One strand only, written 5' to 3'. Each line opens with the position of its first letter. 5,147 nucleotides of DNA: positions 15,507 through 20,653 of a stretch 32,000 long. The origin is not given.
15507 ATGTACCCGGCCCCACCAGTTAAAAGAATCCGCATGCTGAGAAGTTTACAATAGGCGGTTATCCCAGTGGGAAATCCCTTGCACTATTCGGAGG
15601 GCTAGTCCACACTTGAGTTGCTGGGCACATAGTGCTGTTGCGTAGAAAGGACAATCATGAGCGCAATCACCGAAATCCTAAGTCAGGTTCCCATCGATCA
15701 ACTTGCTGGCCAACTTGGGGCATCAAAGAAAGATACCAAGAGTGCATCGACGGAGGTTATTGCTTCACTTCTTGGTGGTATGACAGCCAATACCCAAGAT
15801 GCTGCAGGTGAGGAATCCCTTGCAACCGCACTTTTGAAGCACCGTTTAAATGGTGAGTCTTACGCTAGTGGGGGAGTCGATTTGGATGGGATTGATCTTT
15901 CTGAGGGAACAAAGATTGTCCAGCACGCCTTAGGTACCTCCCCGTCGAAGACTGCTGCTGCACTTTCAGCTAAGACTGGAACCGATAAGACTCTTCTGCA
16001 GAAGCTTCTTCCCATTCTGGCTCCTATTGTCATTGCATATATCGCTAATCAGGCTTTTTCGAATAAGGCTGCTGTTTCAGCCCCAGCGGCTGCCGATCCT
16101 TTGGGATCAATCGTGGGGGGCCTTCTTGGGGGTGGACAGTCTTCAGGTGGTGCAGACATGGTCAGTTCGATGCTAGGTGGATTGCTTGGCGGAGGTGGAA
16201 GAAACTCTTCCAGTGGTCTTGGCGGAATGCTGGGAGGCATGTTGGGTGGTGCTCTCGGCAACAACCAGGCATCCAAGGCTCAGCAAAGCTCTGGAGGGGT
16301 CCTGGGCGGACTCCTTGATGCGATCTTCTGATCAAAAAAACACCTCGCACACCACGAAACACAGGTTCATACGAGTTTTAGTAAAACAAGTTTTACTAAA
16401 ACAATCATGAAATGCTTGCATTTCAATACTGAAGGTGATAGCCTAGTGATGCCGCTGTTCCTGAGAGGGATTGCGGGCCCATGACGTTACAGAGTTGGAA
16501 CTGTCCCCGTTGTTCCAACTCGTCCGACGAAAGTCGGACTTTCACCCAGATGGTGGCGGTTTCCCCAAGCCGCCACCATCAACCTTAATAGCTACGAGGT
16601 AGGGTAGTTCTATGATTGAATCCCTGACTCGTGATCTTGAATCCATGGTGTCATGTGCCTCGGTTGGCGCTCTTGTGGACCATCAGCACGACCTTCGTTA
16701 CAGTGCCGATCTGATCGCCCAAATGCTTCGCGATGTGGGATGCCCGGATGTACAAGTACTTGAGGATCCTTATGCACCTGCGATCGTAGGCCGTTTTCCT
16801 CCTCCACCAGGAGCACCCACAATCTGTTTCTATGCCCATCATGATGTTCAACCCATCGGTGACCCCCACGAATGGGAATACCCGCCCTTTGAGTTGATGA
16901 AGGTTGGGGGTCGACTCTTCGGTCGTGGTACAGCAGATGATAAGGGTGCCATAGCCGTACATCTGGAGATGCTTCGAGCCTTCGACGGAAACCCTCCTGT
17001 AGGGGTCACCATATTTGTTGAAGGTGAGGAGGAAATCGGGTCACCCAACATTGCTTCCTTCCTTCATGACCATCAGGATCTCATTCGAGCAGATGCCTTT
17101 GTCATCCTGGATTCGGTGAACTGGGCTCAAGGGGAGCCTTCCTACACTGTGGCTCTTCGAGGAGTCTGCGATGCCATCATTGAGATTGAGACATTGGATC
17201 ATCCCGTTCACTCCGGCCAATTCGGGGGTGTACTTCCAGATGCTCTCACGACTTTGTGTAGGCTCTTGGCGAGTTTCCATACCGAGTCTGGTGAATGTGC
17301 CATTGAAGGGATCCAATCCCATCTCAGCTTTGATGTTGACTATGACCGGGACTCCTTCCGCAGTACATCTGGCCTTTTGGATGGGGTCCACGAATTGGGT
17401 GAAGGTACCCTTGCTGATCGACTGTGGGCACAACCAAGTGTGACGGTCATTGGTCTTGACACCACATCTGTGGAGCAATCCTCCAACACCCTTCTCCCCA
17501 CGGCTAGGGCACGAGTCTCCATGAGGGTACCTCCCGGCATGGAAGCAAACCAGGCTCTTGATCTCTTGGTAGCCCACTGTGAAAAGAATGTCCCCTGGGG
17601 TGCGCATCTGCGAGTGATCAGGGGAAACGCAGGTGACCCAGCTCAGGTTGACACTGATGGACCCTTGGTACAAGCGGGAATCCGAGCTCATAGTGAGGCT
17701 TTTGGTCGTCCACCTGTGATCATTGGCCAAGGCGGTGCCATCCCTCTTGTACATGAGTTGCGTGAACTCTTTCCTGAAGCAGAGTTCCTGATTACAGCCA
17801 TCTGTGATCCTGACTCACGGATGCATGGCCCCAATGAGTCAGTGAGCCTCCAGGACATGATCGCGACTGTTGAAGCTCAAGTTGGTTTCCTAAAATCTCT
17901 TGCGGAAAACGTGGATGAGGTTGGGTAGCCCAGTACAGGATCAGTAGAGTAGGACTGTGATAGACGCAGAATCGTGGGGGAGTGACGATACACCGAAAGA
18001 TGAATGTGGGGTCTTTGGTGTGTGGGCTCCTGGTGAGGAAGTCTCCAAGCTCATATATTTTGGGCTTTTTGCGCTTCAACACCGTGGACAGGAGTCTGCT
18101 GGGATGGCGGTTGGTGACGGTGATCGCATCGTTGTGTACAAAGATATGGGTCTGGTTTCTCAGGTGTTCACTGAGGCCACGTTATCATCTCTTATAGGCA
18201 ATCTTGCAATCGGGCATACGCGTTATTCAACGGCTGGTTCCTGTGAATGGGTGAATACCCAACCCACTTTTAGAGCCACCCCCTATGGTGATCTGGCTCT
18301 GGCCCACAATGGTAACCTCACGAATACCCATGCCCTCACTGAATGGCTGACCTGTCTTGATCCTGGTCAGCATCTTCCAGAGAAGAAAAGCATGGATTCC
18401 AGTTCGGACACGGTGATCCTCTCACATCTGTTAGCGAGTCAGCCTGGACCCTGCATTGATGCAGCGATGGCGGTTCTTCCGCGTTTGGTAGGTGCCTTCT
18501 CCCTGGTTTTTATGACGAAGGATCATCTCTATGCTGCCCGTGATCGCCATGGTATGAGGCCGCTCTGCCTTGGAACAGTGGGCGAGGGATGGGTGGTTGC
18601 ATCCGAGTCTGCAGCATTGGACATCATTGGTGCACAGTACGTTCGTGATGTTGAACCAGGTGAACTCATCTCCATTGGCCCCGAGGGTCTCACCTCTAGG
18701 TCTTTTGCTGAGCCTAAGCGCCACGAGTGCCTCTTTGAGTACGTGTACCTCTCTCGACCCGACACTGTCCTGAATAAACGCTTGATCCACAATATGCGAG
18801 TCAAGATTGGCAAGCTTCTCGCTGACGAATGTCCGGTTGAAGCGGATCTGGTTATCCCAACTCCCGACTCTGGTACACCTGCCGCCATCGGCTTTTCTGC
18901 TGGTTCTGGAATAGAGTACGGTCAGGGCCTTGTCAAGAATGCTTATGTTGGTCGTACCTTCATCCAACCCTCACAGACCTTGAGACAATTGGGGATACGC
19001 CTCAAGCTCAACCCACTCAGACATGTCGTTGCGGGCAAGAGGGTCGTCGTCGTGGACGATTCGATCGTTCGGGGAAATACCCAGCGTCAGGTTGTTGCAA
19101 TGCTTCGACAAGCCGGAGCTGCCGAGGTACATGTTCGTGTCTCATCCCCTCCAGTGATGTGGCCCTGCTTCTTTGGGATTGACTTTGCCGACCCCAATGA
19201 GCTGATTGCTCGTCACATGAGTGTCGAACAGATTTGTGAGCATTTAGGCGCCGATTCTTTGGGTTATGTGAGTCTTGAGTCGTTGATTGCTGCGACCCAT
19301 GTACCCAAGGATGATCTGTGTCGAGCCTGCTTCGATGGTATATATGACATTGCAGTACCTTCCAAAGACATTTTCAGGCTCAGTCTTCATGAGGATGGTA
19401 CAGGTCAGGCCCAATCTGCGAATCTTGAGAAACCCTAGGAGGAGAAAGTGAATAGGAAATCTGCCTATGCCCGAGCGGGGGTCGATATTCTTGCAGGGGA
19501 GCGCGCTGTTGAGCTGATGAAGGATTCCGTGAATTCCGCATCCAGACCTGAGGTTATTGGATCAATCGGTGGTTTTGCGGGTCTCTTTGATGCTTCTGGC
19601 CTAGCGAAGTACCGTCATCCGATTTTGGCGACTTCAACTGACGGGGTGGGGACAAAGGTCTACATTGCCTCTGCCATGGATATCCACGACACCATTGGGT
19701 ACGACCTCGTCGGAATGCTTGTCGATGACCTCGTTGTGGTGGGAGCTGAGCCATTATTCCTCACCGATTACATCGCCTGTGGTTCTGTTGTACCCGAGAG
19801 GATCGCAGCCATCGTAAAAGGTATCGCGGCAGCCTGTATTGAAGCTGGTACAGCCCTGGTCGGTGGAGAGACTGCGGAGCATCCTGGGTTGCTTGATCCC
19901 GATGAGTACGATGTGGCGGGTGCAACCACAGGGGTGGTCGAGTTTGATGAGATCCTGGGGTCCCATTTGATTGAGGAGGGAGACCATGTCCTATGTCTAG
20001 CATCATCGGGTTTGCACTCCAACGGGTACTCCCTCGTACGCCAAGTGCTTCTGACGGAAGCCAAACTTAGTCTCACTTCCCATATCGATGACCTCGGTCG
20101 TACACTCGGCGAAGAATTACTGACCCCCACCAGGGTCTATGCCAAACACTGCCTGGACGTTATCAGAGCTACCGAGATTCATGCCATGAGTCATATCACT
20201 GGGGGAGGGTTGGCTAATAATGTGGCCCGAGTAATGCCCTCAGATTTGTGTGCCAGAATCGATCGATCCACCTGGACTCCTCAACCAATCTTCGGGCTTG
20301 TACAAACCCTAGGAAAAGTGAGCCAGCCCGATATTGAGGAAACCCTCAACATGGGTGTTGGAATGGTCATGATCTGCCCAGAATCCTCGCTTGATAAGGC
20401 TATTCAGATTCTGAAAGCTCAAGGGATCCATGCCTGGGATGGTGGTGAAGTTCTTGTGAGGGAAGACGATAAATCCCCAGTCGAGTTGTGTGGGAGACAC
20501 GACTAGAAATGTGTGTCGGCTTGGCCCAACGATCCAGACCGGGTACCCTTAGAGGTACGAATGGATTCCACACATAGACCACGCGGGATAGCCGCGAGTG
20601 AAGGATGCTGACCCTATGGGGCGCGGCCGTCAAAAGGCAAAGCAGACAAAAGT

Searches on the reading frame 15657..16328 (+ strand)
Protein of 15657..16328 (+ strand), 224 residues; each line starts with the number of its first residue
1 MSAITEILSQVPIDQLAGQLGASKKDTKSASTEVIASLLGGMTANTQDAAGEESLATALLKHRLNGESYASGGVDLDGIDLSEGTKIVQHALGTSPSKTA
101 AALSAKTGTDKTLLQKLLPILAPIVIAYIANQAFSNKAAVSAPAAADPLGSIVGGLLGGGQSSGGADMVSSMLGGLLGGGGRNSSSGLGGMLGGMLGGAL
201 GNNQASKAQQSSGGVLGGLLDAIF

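Call 28: search_protein_families(library=pfam, proteins=[window:15657-16328:+], max_evalue=0.00001)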
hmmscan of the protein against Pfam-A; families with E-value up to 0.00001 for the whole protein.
window:15657-16328:+ (224 aa): 1 family
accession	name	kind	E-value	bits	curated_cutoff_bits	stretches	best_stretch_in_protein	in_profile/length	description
PF06078.17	DUF937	-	7.8e-22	78.6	25.4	1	8-132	7-135/135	Bacterial protein of unknown function (DUF937)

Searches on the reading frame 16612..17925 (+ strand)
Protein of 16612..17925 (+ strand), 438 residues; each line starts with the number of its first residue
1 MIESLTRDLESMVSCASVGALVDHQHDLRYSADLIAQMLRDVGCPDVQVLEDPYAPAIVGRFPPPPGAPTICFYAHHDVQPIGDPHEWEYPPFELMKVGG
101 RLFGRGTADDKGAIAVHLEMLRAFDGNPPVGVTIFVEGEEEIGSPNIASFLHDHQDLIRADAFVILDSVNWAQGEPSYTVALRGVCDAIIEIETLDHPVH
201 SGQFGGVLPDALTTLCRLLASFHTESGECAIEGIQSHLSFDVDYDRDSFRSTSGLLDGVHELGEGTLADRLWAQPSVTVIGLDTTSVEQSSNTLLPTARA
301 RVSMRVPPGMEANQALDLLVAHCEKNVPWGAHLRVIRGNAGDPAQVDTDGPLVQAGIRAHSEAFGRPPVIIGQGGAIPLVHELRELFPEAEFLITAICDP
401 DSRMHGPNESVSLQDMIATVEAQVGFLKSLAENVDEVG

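Call 28: search_protein_families(library=pfam, proteins=[window:16612-17925:+], max_evalue=0.00001)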
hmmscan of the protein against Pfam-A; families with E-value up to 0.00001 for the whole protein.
window:16612-17925:+ (438 aa): 2 families
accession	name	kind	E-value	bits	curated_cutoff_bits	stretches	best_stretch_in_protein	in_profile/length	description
PF01546.33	Peptidase_M20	-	3.4e-25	89.6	24.6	1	72-427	1-204/206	Peptidase family M20/M25/M40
PF07687.19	M20_dimer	-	5.8e-10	39.5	21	1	181-329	2-105/107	Peptidase dimerisation domain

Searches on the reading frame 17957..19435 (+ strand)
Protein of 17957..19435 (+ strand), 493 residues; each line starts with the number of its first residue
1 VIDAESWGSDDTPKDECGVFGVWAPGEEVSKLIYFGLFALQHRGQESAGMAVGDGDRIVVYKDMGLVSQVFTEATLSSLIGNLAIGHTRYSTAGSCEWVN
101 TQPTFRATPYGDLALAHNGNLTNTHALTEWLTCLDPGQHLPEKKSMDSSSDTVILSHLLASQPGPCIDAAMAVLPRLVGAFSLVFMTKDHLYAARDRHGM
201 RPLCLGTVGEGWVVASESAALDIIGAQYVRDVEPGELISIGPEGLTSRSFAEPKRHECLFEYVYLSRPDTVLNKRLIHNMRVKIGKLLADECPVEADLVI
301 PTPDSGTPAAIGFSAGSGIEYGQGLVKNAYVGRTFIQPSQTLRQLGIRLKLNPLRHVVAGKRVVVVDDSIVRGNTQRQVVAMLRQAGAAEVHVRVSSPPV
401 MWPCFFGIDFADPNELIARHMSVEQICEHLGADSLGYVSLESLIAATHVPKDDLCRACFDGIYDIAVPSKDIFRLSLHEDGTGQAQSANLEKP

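Call 28: search_protein_families(library=pfam, proteins=[window:17957-19435:+], max_evalue=0.00001)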
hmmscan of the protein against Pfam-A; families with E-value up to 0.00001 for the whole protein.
window:17957-19435:+ (493 aa): 2 families
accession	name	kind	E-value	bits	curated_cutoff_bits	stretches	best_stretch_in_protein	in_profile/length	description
PF13522.11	GATase_6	-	6e-14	52.6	27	1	82-217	11-130/130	Glutamine amidotransferase domain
PF13537.11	GATase_7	-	4.5e-13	49.7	25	1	100-221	12-121/123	Glutamine amidotransferase domain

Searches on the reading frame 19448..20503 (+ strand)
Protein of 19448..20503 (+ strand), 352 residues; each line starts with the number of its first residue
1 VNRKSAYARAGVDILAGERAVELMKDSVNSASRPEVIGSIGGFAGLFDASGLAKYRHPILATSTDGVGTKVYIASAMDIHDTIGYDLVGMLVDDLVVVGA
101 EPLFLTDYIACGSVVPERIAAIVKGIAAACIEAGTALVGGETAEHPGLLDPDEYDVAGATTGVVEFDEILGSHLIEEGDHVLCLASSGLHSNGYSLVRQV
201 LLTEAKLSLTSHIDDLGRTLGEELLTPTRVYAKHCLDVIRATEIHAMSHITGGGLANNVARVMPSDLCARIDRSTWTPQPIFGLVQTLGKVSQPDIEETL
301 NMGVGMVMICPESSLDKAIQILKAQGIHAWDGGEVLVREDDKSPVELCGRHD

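Call 28: search_protein_families(library=pfam, proteins=[window:19448-20503:+], max_evalue=0.00001)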
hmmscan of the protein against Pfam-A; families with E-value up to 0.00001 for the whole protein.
window:19448-20503:+ (352 aa): 2 families
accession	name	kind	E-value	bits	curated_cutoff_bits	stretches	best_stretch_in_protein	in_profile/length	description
PF02769.27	AIRS_C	-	1.6e-28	100.3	23.1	1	176-340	1-150/156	AIR synthase related protein, C-terminal domain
PF00586.29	AIRS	-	1.1e-23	84.2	24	1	60-164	15-112/112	AIR synthase related protein, N-terminal domain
